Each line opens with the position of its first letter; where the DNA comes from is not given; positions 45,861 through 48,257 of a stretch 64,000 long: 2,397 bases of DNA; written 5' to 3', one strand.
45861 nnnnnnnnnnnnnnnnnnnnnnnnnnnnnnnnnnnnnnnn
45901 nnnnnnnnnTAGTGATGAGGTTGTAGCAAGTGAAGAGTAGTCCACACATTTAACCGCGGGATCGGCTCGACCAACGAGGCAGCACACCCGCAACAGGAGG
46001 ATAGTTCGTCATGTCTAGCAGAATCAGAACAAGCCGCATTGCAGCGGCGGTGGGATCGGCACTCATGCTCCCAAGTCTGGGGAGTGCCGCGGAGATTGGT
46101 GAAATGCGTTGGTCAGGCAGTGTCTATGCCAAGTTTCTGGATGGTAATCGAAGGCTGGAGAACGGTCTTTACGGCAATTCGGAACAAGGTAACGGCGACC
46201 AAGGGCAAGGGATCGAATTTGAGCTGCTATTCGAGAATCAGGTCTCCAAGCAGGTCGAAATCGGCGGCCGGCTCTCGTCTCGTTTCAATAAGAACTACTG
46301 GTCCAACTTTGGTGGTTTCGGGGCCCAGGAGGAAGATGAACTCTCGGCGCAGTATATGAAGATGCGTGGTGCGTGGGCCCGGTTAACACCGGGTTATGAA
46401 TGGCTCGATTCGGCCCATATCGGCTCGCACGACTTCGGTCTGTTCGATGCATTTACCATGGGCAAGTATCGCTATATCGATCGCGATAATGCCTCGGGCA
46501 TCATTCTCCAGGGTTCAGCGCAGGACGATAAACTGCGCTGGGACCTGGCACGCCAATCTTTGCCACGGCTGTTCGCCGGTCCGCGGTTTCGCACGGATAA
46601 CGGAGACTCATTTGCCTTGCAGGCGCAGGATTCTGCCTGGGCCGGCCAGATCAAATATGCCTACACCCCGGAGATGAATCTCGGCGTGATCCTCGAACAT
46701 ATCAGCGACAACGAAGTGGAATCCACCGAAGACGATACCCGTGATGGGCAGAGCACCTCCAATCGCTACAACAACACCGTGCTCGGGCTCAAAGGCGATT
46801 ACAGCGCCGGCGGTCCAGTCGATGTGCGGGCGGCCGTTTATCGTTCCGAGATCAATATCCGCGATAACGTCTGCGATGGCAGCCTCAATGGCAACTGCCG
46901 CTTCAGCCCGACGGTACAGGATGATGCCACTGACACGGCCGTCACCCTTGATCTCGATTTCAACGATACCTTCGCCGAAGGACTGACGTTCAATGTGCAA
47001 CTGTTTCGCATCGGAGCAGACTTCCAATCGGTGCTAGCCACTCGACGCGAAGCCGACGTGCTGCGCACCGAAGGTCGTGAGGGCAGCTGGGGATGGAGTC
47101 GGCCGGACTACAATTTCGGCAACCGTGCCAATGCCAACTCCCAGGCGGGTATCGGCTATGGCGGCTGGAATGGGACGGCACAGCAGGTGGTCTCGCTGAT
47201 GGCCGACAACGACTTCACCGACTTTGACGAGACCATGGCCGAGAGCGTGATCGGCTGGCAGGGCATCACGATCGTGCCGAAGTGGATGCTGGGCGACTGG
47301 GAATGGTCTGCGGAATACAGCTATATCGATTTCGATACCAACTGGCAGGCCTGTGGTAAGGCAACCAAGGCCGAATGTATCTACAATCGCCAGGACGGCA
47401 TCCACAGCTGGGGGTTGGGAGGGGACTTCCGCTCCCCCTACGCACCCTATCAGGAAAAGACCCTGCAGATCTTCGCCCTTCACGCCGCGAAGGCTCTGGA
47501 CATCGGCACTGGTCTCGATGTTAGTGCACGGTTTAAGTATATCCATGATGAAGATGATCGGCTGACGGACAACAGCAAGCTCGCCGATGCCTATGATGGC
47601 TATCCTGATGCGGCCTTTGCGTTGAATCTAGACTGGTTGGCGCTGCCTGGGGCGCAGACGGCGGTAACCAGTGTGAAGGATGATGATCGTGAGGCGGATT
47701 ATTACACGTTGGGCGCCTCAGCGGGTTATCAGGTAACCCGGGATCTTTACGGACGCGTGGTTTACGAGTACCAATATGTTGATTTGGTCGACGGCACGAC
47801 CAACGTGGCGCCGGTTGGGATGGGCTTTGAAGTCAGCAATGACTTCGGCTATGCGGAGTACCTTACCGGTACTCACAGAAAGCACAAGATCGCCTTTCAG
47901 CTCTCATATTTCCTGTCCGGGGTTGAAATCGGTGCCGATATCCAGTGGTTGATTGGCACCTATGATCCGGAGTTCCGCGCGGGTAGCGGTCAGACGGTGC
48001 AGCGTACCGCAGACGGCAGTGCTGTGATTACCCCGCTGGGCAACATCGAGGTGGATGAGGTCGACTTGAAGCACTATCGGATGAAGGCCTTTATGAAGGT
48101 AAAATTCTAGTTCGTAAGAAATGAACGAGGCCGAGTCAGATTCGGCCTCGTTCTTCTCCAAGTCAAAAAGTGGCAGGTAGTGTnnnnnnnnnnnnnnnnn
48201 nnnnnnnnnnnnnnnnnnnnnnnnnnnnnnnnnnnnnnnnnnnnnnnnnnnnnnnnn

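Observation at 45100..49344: Two paralogous secreted proteins share an N-terminal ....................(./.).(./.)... domain, and one carries a C-terminal SHOCT domain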

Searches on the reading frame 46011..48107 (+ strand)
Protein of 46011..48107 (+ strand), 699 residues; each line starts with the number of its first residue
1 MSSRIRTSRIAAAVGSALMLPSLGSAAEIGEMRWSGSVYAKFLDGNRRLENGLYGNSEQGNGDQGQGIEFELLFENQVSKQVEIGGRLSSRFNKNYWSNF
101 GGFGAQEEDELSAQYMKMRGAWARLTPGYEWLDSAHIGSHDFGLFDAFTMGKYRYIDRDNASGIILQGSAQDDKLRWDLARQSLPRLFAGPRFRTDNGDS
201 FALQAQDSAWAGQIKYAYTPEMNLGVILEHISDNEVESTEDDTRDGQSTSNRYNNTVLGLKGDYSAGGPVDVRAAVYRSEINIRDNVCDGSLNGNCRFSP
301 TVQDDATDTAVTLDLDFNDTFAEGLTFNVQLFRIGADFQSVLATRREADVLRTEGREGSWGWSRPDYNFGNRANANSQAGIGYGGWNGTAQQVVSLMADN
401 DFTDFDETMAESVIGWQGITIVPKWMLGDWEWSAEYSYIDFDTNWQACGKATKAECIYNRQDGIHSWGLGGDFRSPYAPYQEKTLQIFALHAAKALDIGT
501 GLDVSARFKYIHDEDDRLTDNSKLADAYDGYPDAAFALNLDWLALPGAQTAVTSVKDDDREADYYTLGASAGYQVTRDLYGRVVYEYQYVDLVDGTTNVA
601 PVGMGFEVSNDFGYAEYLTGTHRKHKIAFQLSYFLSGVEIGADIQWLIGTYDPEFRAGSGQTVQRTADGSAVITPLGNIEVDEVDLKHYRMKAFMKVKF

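Call 4: search_protein_families(library=pfam, proteins=[window:46011-48107:+], max_evalue=1)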
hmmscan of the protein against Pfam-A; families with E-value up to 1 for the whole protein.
window:46011-48107:+ (699 aa): 0 families

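Call 5: search_protein_families(library=ncbifam, proteins=[window:46011-48107:+], max_evalue=1)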
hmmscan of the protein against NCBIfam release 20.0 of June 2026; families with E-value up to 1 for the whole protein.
window:46011-48107:+ (699 aa): 0 families

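Call 14: search_solved_structures(query=window:46011-48107:+, max_evalue=10)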
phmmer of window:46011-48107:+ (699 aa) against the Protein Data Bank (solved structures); distinct sequences matched with E-value up to 10: 0.

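Call 16: find_homologous_proteins(query=window:46011-48107:+)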
Query window:46011-48107:+ (699 aa): 324 proteins with E <= 0.001 among 8000 candidates; the best 120 are listed.
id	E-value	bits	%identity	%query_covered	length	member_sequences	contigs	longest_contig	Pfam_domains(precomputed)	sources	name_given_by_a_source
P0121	2.0e-275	934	59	97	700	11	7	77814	-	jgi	jgi:hypothetical protein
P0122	2.6e-274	930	62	98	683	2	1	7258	-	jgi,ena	-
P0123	1.3e-273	928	60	99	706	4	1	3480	-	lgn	-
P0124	2.1e-272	924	59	99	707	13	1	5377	-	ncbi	-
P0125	1.1e-271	921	59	97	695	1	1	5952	-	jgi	jgi:hypothetical protein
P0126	4.3e-271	919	60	96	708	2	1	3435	-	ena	-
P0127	6.9e-270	915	58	99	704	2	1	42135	-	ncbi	ncbi:MAG: hypothetical protein P8172_02065 [Gammaproteobacteria bacterium]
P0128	8.5e-268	908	58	99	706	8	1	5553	-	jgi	-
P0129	1.0e-264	898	58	99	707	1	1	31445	-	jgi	-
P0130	4.4e-263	893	58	99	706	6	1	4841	-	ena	-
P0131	4.9e-263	893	57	99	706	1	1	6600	-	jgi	-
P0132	2.6e-262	890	59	100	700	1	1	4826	-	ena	-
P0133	3.9e-262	890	57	99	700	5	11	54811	-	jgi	jgi:hypothetical protein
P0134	1.1e-261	888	57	96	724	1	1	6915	-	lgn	-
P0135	2.2e-261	887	57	100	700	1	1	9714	-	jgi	jgi:hypothetical protein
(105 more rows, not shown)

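Call 26: find_related_loci(query=A1, collection=genome_contigs, flank=10000)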
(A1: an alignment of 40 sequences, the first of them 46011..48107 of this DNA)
Query A1 (699 aa) in genome_contigs; peptide patterns used: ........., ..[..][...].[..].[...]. (x = any residue, [..] = any of these).
412 stretches matched a pattern; 369 encode a relative of the query (tblastn E <= 1e-3); the best 80 are kept; 80 distinct loci.
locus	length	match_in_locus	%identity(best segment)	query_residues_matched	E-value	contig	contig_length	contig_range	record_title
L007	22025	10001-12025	62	21-699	0e+0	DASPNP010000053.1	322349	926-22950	MAG TPA_asm: Azospirillaceae bacterium isolate SMAG_U12124 k141_461450, whole genome shotgun sequence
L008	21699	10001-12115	58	4-699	0e+0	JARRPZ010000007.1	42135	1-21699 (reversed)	MAG: Gammaproteobacteria bacterium isolate Spart_189_MAG scaffold_195, whole genome shotgun sequence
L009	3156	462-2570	57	5-699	0e+0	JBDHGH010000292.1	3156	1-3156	MAG: Gemmatimonadota bacterium isolate M8-58_Bin_422 M8-58_Bin_422_scaffold_251015, whole genome shotgun sequence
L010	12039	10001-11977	60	7-655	0e+0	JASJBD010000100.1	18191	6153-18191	MAG: Gammaproteobacteria bacterium isolate MO_074.B1 MO_074.c_1630, whole genome shotgun sequence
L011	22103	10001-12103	55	21-699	0e+0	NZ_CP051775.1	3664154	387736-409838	Aerophototrophica crusticola strain MIMtkB3 chromosome, complete genome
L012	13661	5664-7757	57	21-699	0e+0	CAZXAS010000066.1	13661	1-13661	MAG TPA_asm: uncultured Steroidobacteraceae bacterium isolate binchicken_co242_7 genome assembly, contig: NODE_5879_leng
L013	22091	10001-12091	56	19-699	0e+0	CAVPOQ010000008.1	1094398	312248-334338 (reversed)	MAG: uncultured Gammaproteobacteria bacterium isolate MFD00032.bin.1.190 genome assembly, contig: contig_4929, whole gen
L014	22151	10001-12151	52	5-699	0e+0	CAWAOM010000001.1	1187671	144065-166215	MAG: uncultured Gammaproteobacteria bacterium isolate MFD03804.bin.1.24 genome assembly, contig: contig_27641, whole gen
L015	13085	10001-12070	55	30-699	0e+0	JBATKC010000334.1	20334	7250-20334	MAG: Gammaproteobacteria bacterium isolate MFD10235_ilm_asm_bin5 k127_27403, whole genome shotgun sequence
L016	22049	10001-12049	54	19-699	0e+0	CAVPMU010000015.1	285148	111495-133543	MAG: uncultured Gammaproteobacteria bacterium isolate MFD10097.bin.1.35 genome assembly, contig: contig_1811, whole geno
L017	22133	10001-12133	54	1-699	0e+0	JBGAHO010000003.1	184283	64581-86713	MAG: Steroidobacteraceae bacterium isolate MAG_MBR_H125.14 MBRH125-14_opera_contig_481, whole genome shotgun sequence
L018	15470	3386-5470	54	25-699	0e+0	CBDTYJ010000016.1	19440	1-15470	MAG TPA_asm: uncultured Gammaproteobacteria bacterium isolate ERR2431959_maxbin2_4 genome assembly, contig: ERZ23878264.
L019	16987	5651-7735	56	21-699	0e+0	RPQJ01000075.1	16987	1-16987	MAG: Lysobacterales bacterium isolate metabat2.256 metabat2.256_Contig_201624, whole genome shotgun sequence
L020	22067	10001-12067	55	21-699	0e+0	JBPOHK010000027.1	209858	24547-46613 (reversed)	MAG: Pseudomonadota bacterium isolate MAG_442 c_000000280440, whole genome shotgun sequence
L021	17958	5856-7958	53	1-699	0e+0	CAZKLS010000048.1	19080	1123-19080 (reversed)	MAG TPA_asm: uncultured Steroidobacteraceae bacterium isolate binchicken_co176_65 genome assembly, contig: NODE_1646_len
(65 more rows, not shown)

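Call 28: predict_structure(alignment_id=A1)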
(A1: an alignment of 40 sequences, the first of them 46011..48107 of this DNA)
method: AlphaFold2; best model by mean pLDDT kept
length: 699 residues; sequences in the alignment: 40
mean_pLDDT: 75.2   pTM: 0.79
mean pLDDT of the five models: 75.2, 72.9, 72.9, 68.0, 66.8
residues with pLDDT >= 90: 157; 70-90: 313; 50-70: 149; < 50: 80
segments of 3 or more residues with pLDDT < 50: 1-28, 46-51, 57-62, 95-108, 110-113, 147-158, 344-348
pLDDT, mean of each block of 10 residues (from residue 1): 31 30 40 81 57 48 62 83 82 48 43 59 86 85 49 46 86 89 73 64 65 90 91 76 71 89 83 93 84 72 89 89 88 89 56 77 54 59 62 68 71 87 92 94 74 78 59 64 90 81 91 87 82 71 87 84 93 90 93 82 63 67 92 89 90 86 89 83 83 86
secondary structure, 60 per line:
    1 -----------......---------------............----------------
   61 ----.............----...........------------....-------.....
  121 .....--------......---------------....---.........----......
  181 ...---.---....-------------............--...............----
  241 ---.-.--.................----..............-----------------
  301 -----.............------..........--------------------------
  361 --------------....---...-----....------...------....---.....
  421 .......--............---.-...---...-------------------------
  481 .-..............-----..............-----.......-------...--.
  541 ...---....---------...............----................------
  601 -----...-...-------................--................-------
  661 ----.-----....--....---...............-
elements in order (helices of 4 or more, strands of 3 or more residues): H12-17 E33-44 E65-77 E82-92 H105-108 E116-125 E134-139 H155-158 E162-170 E175-183 E208-219 E222-236 E249-265 E270-283 E306-318 E325-334 H375-378 E390-393 E409-412 E416-427 E430-441 E483-496 E502-515 H521-527 H540-543 H547-550 E560-574 E579-594 E620-635 E638-653 E671-674 E677-680 E684-698

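Call 32: fold_search(model_id=the predicted structure, library=pdb)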
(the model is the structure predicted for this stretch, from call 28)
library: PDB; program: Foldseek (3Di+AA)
matches with E <= 10: 825; with E <= 0.001: 347
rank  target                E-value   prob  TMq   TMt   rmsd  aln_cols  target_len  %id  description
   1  4xnk                  2.3e-10  1.00  0.27  0.40  16.4       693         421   10  X-ray structure of AlgE1 (released 2015-06-03)
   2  4b61_A                7.3e-10  1.00  0.32  0.47  10.6       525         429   13  In meso structure of alginate transporter, AlgE, from Pseudomoas aeruginosa, PAO1. Crystal form 3. (released 2013-07-17)
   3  4azl_B                2.1e-09  1.00  0.31  0.46  11.5       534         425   12  In meso structure of alginate transporter, AlgE, from Pseudomoas aeruginosa, PAO1, crystal form 2. (released 2013-07-03)
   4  5d5d                  2.1e-09  1.00  0.27  0.41  15.2       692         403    9  In meso in situ serial X-ray crystallography structure of AlgE at 100 K (released 2016-01-13)
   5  8p98_A                2.7e-09  1.00  0.31  0.34  15.7       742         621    8  BtuB3G3 bound to cyanocobalamin with ordered EL8 (released 2023-08-16)
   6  5iyu                  2.8e-09  1.00  0.27  0.40  17.3       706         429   11  AlgE_CIM (released 2017-04-05)
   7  4xnl                  3.2e-09  1.00  0.31  0.47  11.4       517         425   11  X-ray structure of AlgE2 (released 2015-06-03)
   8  2hdi_A                3.2e-09  1.00  0.33  0.38  14.3       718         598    7  Crystal structure of the Colicin I receptor Cir from E.coli in complex with receptor binding domain of Colicin Ia. (released 2007-05-08)
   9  8byt_A                4.1e-09  1.00  0.24  0.46  10.5       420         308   12  Outer membrane attachment porin OmpM1 from Veillonella parvula, C3 symmetry (released 2023-11-08)
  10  3rbh_D                4.6e-09  1.00  0.30  0.46  11.4       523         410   12  Structure of alginate export protein AlgE from Pseudomonas aeruginosa (released 2011-07-27)
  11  8q2o                  4.6e-09  1.00  0.30  0.42  12.6       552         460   11  Structure of alginate transporter AlgE from P. aeruginosa PAO1 by using Se-MAG for the the lipid cubic phase crystalliza (released 2024-05-15)
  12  8bym_A                5.1e-09  1.00  0.24  0.45  10.4       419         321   12  Outer membrane attachment porin OmpM1 from Veillonella parvula (released 2023-11-08)
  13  4b61_B                5.6e-09  1.00  0.31  0.45  11.1       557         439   13  In meso structure of alginate transporter, AlgE, from Pseudomoas aeruginosa, PAO1. Crystal form 3. (released 2013-07-17)
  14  4azl_A                6.2e-09  1.00  0.29  0.44  12.6       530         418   12  In meso structure of alginate transporter, AlgE, from Pseudomoas aeruginosa, PAO1, crystal form 2. (released 2013-07-03)
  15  1nqe                  6.2e-09  1.00  0.32  0.40  12.9       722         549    8  OUTER MEMBRANE COBALAMIN TRANSPORTER (BTUB) FROM E. COLI (released 2003-04-29)
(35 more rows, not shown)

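Call 47: search_protein_families(library=pfam, alignment_id=A1, max_evalue=1)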
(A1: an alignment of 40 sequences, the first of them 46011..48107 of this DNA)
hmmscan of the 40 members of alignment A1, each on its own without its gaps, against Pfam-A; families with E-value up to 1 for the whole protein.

A. member 1, window:46011-48107:+ (699 aa): 0 families

B. families by the number of members that match (of 40 scanned): 8 families
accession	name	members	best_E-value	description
PF13786.12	DUF4179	3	0.043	Domain of unknown function (DUF4179)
PF19964.5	EAD11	2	0.044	Effector-associated domain 11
PF11854.14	MtrB_PioB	1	0.0047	Putative outer membrane beta-barrel porin, MtrB/PioB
PF06019.16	Phage_30_8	1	0.056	Phage GP30.8 protein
PF12584.13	TRAPPC10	1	0.056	Trafficking protein particle complex subunit 10, TRAPPC10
PF18053.6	GyrB_insert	1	0.07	DNA gyrase B subunit insert domain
PF20920.2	DAXX_hist_bd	1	0.15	Death domain-associated protein 6, histone binding domain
PF10518.14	TAT_signal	1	0.15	TAT (twin-arginine translocation) pathway signal sequence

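Call 60: search_protein_representatives(alignment_id=A1)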
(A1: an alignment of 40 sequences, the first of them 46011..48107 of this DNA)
Query: 40 sequences, 701 profile positions. Proteins with E-value up to 0.001 (for the whole library): 228; up to 1e-10: 166; up to 1e-30: 89. The best 150 are listed.
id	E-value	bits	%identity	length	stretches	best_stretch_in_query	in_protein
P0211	0.0e+00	1212.6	-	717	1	1-701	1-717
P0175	0.0e+00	1081.5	-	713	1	3-701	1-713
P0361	2.4e-255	865.6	-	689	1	7-701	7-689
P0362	4.8e-210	715.9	-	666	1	29-701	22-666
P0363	4.3e-199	679.6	-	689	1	1-701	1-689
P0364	5.2e-183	626.5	-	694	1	9-701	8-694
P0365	2.9e-170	584.4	-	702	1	7-701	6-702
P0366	1.2e-147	509.6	-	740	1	21-701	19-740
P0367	2.5e-126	439.2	-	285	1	1-259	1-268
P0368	9.6e-111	387.6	-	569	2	22-519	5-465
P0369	1.7e-108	380.2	-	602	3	10-519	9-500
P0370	5.1e-107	375.3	-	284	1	395-701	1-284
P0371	2.0e-105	370.1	-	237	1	464-701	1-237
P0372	1.4e-104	367.2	-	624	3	19-520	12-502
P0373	4.6e-104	365.6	-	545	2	172-527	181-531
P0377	2.6e-81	290.3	-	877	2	30-519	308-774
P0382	1.2e-74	268.3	-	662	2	4-360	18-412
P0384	2.8e-72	260.5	-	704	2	10-359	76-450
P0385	7.7e-69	249.1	-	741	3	25-358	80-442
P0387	1.5e-66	241.6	-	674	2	10-360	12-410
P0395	2.2e-62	227.8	-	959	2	33-358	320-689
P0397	8.5e-60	219.2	-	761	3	34-359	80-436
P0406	2.2e-50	188.2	-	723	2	13-358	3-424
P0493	3.0e-18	81.9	-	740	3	277-493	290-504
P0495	2.6e-17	78.8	-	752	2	394-500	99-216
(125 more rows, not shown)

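Call 61: find_encoding_contigs(protein=P0382, flank=8000, max_places=2)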
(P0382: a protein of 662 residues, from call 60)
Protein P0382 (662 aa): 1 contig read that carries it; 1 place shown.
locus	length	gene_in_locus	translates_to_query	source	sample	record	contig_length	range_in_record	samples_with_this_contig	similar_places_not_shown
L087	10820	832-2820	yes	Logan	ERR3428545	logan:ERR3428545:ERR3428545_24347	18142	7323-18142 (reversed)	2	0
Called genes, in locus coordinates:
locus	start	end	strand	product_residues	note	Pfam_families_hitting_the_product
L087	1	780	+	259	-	?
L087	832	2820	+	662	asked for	-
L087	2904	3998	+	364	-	PF06841:Phage_T4_gp19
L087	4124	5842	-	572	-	PF01979:Amidohydro_1 (faint), PF07969:Amidohydro_3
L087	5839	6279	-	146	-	-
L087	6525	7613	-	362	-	PF12895:ANAPC3 (faint)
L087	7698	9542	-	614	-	PF00069:Pkinase, PF03109:ABC1 (faint), PF07714:PK_Tyr_Ser-Thr, PF08308:PEGA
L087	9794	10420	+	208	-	-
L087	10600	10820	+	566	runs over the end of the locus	PF24681:Kelch_KLHDC2_KLHL20_DRC7 (faint), PF13415:Beta-prop_FBX42 (faint)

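Call 62: find_encoding_contigs(protein=P0369, flank=8000, max_places=2)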
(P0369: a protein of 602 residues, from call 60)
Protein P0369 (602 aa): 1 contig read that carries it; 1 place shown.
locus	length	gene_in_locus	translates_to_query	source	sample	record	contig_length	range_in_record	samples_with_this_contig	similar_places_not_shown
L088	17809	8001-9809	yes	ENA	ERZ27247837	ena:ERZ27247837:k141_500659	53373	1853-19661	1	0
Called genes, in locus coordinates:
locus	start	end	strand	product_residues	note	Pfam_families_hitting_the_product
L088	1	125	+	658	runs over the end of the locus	?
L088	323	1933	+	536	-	PF00128:Alpha-amylase, PF16657:Malt_amylase_C (weak)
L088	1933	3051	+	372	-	PF00005:ABC_tran, PF13304:AAA_21 (faint), PF17912:OB_MalK, PF08402:TOBE_2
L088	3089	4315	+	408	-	PF01547:SBP_bac_1, PF13416:SBP_bac_8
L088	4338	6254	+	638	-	PF00528:BPD_transp_1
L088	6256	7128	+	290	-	PF00528:BPD_transp_1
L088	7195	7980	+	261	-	PF09985:Glucodextran_C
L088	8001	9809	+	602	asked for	-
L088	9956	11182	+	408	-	PF09985:Glucodextran_C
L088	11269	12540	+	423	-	PF09985:Glucodextran_C, PF09851:SHOCT (weak)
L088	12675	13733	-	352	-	PF02685:Glucokinase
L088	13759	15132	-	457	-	PF03972:MmgE_PrpD_N, PF19305:MmgE_PrpD_C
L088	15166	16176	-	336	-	PF03401:TctC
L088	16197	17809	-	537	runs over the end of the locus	PF02776:TPP_enzyme_N, PF00205:TPP_enzyme_M, PF02775:TPP_enzyme_C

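Call 63: search_protein_families(library=pfam, proteins=[L087:1-777:+, L087:2904-3995:+, L087:832-2817:+], max_evalue=0.01)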
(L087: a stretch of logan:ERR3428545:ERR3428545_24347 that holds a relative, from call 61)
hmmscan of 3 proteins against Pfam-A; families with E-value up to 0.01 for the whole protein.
L087:1-777:+ (259 aa): 1 family
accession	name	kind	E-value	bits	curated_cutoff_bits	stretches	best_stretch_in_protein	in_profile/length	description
PF09985.14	Glucodextran_C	-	1.9e-53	181.7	22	1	15-251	4-226/228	C-terminal binding-module, SLH-like, of glucodextranase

L087:2904-3995:+ (364 aa): 1 family
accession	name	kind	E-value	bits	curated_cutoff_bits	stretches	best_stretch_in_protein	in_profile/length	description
PF06841.18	Phage_T4_gp19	-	2.8e-28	98.8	28.2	1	231-357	3-131/134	T4-like virus tail tube protein gp19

L087:832-2817:+ (662 aa): 0 families
